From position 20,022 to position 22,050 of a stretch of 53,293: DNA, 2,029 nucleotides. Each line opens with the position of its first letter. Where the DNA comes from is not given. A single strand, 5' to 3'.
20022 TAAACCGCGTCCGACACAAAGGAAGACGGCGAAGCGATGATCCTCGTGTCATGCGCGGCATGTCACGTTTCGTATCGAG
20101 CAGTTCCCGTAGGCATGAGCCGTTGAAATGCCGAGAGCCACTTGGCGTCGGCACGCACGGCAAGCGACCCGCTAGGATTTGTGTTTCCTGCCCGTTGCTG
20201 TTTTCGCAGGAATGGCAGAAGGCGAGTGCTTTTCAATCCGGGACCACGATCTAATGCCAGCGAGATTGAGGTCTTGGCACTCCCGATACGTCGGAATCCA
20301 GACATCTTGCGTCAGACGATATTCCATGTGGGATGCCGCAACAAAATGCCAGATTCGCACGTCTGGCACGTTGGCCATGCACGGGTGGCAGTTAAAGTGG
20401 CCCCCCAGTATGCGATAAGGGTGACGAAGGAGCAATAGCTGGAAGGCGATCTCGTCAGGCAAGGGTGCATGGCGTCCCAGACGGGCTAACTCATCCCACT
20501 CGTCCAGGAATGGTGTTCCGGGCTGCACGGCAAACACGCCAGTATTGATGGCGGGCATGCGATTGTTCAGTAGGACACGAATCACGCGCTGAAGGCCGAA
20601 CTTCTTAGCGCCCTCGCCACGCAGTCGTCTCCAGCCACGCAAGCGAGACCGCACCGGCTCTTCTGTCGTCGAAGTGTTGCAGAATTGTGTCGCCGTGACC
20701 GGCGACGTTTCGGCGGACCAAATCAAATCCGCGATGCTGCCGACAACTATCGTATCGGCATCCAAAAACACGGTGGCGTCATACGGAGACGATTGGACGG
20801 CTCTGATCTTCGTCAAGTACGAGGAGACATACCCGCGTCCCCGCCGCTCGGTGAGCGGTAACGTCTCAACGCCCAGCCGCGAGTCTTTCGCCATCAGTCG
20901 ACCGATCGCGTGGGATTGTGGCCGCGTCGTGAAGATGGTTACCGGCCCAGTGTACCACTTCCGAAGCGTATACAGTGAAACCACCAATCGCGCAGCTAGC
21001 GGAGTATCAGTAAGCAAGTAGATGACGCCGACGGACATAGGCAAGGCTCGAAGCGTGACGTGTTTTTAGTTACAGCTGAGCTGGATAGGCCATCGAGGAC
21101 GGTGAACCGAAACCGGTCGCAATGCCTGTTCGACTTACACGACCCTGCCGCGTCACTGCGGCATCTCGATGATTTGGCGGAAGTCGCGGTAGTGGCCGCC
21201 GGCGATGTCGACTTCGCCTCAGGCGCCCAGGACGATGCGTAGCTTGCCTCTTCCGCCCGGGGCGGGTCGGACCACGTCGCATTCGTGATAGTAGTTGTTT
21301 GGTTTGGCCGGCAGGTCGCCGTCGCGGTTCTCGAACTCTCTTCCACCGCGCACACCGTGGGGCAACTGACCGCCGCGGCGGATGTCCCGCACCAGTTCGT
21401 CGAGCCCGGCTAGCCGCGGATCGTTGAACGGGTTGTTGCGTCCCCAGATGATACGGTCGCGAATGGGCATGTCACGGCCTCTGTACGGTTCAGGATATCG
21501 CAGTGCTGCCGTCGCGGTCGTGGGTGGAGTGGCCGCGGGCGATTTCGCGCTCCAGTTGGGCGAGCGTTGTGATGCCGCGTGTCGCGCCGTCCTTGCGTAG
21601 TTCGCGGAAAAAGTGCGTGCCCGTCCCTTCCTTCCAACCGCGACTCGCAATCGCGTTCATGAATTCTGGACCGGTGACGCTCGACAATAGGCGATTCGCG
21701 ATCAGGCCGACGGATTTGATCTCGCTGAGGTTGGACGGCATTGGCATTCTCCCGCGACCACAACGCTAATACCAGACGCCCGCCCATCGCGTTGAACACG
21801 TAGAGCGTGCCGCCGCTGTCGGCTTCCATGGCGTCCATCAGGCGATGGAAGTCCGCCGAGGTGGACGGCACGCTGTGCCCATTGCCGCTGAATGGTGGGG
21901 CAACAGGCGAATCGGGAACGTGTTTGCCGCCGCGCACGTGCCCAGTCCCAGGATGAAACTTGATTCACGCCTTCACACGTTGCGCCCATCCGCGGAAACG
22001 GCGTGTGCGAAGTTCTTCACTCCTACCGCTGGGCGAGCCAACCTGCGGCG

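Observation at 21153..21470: RNase Sa/barnase-family toxin gene disarmed by an in-frame TGA placed just before the catalytic histidine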

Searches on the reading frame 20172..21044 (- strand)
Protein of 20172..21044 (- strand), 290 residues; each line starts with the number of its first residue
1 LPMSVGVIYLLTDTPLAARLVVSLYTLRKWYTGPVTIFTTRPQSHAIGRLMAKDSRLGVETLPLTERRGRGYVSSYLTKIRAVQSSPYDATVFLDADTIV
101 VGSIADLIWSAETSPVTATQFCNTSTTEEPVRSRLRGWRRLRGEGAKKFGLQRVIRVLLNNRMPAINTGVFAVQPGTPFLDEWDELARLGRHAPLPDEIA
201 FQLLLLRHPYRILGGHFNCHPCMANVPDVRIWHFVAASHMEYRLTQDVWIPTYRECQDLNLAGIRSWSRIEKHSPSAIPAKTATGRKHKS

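Call 4: search_protein_families(library=pfam, proteins=[window:20172-21044:-], max_evalue=1)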
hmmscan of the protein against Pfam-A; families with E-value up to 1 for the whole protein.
window:20172-21044:- (290 aa): 1 family
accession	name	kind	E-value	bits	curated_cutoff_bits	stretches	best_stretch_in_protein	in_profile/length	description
PF01501.26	Glyco_transf_8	-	0.16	11.9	24.3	1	79-108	89-119/253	Glycosyl transferase family 8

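Call 45: search_protein_families(library=ncbifam, proteins=[window:20172-21044:-], max_evalue=0.01)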
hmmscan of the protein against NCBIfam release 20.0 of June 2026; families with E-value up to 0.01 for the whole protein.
window:20172-21044:- (290 aa): 0 families

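Call 74: search_protein_families(library=padloc, proteins=[window:20172-21044:-], max_evalue=0.00001)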
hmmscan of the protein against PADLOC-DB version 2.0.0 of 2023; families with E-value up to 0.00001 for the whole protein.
window:20172-21044:- (290 aa): 0 families

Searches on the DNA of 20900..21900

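Call 62: search_rna_families(source=window, start=20900, end=21900, threshold=evalue, max_evalue=1)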
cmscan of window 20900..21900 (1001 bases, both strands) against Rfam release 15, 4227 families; matches with E-value up to 1: 0.
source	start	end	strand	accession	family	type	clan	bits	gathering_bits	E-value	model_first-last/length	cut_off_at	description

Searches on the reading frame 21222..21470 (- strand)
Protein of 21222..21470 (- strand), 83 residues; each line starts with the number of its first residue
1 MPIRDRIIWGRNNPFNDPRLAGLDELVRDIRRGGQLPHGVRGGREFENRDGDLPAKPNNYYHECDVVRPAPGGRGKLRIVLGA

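Call 4: search_protein_families(library=pfam, proteins=[window:21222-21470:-], max_evalue=1)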
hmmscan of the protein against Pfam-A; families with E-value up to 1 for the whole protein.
seq(83 aa): 1 family
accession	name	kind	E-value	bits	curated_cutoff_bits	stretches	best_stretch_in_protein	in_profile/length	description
PF00545.25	Ribonuclease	-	4.9e-09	37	24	1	27-82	26-75/98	ribonuclease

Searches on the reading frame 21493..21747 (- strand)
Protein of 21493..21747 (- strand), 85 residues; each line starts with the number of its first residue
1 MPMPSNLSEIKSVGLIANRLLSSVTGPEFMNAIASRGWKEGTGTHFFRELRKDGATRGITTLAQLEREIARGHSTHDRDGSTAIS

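Call 4: search_protein_families(library=pfam, proteins=[window:21493-21747:-], max_evalue=1)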
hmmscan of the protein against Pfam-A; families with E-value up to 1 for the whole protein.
seq(85 aa): 0 families

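Call 29: find_homologous_proteins(query=window:21493-21747:-, max_evalue=0.01)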
Query seq(85 aa) (85 aa): 9 proteins with E <= 0.01 among 11 candidates.
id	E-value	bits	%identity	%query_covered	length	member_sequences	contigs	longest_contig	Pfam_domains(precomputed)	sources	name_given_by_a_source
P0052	9.0e-47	174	100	98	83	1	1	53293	-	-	-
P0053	3.3e-28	115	73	94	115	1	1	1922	-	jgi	-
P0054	1.2e-27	113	74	94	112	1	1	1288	-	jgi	jgi:hypothetical protein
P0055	2.5e-26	109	70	94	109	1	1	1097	-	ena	-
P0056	4.2e-26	108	71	85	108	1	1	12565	-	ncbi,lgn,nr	ncbi:MAG TPA: hypothetical protein VMP01_06145 [Pirellulaceae bacterium]|nr:hypothetical protein [Pi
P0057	4.6e-23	98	70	84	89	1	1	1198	-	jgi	jgi:hypothetical protein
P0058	1.4e-20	91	64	87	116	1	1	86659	-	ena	-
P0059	6.9e-20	88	85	62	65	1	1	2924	-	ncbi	-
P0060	2.0e-18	84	58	81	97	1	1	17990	-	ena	-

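Call 30: find_encoding_contigs(protein=P0058, flank=4000, max_places=2)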
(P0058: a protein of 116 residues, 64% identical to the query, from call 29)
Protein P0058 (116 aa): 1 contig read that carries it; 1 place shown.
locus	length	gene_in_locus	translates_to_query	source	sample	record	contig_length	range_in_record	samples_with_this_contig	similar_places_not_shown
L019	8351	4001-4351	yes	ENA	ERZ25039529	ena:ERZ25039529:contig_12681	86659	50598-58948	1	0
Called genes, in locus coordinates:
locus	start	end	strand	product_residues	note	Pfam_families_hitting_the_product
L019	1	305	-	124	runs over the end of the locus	-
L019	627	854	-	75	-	-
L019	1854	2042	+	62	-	-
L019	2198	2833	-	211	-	-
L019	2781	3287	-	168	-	-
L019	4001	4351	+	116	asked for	-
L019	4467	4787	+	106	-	-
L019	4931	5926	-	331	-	PF21168:FkbO_Hyg5-like_N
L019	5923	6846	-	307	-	PF01522:Polysacc_deac_1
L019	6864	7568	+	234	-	-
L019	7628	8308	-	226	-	PF00072:Response_reg, PF00196:GerE, PF08281:Sigma70_r4_2 (faint)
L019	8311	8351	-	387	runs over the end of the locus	PF07730:HisKA_3, PF13581:HATPase_c_2 (faint), PF02518:HATPase_c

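Call 31: find_encoding_contigs(protein=P0056, flank=4000, max_places=2)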
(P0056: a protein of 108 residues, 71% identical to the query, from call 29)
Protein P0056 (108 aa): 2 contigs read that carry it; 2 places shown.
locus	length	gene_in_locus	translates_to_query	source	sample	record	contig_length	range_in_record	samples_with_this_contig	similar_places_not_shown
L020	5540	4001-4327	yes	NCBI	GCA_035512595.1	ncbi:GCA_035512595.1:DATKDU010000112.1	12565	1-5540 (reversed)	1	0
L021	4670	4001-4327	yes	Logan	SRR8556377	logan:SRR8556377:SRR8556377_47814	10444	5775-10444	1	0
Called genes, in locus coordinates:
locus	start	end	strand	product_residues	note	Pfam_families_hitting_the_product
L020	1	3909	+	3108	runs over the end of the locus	PF24684:Vgb_lyase, PF24684:Vgb_lyase, PF05345:He_PIG, PF17963:Big_9, PF05345:He_PIG, PF05345:He_PIG, PF17963:Big_9, PF05345:He_PIG, +24 more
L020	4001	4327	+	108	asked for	-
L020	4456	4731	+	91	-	PF00149:Metallophos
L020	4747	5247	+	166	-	-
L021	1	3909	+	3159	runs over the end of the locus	PF24684:Vgb_lyase, PF13385:Laminin_G_3, PF17963:Big_9, PF05345:He_PIG, PF05345:He_PIG, PF17963:Big_9, PF05345:He_PIG, PF17963:Big_9, +24 more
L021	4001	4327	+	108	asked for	-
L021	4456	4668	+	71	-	?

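Call 32: find_encoding_contigs(protein=P0060, flank=4000, max_places=2)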
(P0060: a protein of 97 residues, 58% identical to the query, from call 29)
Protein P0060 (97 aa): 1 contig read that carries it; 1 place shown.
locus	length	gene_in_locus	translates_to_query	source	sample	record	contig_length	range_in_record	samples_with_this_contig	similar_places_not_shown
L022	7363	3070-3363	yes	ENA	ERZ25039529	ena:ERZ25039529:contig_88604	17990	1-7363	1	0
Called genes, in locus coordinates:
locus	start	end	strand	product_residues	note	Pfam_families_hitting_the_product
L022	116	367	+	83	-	-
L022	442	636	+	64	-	-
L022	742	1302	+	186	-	PF01729:QRPTase_C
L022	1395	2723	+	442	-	PF05685:Uma2, PF03099:BPL_LplA_LipB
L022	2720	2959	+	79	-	PF10842:DUF2642 (faint)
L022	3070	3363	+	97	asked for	-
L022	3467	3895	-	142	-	-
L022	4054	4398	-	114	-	PF00571:CBS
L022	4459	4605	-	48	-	-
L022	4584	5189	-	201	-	PF01595:CNNM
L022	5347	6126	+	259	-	PF13442:Cytochrome_CBB3 (weak), PF07635:PSCyt1, PF07583:PSCyt2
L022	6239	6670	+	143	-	PF07583:PSCyt2 (weak)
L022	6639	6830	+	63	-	-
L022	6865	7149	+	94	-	PF07691:PA14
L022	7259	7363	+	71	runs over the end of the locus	-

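Call 45: search_protein_families(library=ncbifam, proteins=[P0053], max_evalue=0.01)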
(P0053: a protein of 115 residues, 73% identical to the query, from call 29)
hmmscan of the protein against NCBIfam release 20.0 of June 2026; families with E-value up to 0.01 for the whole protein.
P0053 (115 aa): 0 families

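Call 63: search_protein_families(library=pfam, proteins=[P0053, P0056, P0058], max_evalue=0.1)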
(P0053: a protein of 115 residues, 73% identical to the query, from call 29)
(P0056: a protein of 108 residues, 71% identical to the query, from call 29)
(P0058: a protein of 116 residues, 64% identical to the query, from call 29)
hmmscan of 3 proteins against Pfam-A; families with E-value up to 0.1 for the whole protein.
P0053 (115 aa): 0 families

P0056 (108 aa): 0 families

P0058 (116 aa): 0 families

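Call 64: search_solved_structures(query=A2, max_evalue=1)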
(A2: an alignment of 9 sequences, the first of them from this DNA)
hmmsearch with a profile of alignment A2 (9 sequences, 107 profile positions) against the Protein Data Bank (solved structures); distinct sequences matched with E-value up to 1: 0.
